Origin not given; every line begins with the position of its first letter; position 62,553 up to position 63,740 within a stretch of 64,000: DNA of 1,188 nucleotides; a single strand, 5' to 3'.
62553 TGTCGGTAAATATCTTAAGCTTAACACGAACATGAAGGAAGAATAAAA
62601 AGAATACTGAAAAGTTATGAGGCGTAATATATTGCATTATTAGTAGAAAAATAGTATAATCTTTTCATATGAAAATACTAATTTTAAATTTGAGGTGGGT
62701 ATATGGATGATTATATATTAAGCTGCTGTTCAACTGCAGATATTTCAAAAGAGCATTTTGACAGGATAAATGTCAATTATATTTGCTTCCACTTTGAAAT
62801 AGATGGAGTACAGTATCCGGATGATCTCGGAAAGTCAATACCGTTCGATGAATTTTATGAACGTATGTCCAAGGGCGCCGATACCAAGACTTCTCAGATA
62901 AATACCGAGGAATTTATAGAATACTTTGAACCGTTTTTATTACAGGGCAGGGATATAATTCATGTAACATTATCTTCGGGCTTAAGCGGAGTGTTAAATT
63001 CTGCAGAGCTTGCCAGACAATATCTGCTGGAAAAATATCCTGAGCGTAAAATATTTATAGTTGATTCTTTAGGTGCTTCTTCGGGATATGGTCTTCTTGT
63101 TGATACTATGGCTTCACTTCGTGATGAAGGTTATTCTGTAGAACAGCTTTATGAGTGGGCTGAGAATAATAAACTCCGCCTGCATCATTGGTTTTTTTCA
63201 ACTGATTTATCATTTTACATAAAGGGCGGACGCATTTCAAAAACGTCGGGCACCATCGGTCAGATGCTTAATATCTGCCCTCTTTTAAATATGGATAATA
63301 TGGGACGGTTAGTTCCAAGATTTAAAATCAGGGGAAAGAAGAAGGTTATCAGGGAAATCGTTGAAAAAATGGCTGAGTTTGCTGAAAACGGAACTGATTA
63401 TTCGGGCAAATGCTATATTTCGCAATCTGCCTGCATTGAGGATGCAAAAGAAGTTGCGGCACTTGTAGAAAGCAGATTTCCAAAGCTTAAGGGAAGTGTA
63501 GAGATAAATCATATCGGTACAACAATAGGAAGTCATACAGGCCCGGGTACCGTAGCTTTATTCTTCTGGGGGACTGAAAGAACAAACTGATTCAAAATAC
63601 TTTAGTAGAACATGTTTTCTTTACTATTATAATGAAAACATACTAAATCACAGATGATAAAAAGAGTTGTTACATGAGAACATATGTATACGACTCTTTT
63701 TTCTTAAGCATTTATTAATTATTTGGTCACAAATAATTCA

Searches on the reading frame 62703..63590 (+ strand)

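Call 77: search_protein_families(library=pfam, proteins=[window:62703-63590:+], max_evalue=0.00001)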
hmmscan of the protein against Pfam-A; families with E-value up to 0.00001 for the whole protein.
window:62703-63590:+ (295 aa): 1 family
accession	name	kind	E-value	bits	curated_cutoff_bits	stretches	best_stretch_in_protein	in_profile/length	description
PF02645.21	DegV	-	1.1e-62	212.3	27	1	10-288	8-277/280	Uncharacterised protein, DegV family COG1307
